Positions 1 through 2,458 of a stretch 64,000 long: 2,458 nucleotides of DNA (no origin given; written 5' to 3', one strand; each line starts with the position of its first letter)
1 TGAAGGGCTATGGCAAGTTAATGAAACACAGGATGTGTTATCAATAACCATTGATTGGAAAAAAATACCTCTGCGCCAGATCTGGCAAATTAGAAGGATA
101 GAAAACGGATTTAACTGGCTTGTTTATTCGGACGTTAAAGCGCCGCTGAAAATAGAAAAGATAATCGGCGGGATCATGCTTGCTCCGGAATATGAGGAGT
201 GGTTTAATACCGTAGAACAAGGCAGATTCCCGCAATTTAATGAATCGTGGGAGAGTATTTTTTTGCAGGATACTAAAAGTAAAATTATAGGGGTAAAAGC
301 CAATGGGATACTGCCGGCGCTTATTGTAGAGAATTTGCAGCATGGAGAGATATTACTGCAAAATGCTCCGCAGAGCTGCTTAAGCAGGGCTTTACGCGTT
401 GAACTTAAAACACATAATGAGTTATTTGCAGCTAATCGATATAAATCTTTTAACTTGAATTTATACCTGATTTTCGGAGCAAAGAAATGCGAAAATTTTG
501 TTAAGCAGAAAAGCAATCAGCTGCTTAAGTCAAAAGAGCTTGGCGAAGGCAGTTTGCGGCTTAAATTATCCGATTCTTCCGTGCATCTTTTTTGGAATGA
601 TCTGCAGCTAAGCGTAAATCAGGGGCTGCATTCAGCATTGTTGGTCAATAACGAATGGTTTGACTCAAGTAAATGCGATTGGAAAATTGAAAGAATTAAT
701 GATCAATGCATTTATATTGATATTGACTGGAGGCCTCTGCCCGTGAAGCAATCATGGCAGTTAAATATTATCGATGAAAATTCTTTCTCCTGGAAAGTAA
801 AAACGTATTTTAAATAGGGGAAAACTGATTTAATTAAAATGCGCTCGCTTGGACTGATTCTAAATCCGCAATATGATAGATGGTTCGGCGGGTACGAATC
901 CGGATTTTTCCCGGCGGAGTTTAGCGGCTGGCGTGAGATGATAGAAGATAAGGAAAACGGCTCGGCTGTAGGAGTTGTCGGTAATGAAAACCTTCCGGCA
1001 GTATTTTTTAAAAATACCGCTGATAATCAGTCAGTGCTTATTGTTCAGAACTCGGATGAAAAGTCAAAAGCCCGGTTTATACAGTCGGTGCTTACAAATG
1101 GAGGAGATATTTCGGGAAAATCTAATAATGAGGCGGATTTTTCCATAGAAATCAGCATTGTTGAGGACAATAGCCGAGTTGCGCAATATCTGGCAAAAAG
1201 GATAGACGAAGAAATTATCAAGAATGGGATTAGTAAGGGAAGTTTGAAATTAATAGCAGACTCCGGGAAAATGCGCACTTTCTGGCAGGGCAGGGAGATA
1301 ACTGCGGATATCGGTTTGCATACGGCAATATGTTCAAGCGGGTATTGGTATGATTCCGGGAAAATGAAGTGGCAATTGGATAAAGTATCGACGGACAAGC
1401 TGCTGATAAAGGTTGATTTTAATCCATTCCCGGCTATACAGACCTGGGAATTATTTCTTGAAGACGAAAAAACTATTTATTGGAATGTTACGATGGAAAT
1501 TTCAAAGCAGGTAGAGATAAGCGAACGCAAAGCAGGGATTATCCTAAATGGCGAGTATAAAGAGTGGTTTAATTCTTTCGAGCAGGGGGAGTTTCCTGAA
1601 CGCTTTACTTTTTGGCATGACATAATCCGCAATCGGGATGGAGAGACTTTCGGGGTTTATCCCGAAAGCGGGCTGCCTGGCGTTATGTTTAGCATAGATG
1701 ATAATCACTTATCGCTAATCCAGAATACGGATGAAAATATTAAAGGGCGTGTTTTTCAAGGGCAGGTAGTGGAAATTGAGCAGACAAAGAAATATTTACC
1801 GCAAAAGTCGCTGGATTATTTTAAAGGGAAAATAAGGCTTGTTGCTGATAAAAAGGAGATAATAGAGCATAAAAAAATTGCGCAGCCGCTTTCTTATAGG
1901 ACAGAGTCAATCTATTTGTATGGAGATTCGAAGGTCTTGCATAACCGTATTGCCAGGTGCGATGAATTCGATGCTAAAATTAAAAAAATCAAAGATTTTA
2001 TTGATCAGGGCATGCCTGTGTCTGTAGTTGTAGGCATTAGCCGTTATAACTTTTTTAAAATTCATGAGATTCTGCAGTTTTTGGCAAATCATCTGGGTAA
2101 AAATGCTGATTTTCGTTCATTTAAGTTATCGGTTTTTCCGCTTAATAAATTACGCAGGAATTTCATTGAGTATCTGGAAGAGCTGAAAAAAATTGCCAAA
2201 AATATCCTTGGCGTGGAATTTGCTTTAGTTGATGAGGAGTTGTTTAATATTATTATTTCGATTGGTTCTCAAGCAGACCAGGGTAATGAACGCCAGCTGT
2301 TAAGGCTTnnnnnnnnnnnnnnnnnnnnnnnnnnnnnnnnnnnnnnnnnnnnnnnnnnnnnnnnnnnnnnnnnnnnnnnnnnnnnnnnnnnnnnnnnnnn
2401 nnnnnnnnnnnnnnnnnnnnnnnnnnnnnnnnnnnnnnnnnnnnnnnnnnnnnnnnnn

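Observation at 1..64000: Glycan-biosynthesis island saturated with radical SAM enzymes (19 rSAM domains in 64 kb)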

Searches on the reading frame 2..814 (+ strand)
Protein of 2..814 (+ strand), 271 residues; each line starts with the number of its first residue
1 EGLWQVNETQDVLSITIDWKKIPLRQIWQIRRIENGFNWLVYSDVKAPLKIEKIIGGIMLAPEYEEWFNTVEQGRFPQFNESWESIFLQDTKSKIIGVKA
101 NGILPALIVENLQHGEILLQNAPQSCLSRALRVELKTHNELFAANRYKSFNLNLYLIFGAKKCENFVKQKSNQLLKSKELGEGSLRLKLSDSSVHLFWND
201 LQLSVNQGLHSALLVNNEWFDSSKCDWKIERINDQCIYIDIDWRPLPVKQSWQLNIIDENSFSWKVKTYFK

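Call 4: search_protein_families(library=pfam, proteins=[window:35-814:+], max_evalue=0.001)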
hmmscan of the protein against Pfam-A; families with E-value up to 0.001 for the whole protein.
window:35-814:+ (260 aa): 0 families

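Call 31: search_protein_families(library=pfam, proteins=[window:2-814:+], max_evalue=1)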
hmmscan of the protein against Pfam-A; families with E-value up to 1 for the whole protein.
window:2-814:+ (271 aa): 0 families

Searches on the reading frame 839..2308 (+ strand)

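Call 31: search_protein_families(library=pfam, proteins=[window:839-2308:+], max_evalue=1)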
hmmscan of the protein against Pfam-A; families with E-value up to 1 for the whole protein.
window:839-2308:+ (490 aa): 2 families
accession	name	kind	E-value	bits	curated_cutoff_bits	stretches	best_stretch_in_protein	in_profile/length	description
PF16589.12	BRCT_2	-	0.066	13.9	27.3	1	64-137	6-80/86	BRCT domain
PF14160.11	FAM110_C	-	0.13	13.7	27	1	55-118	43-108/114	Centrosome-associated C terminus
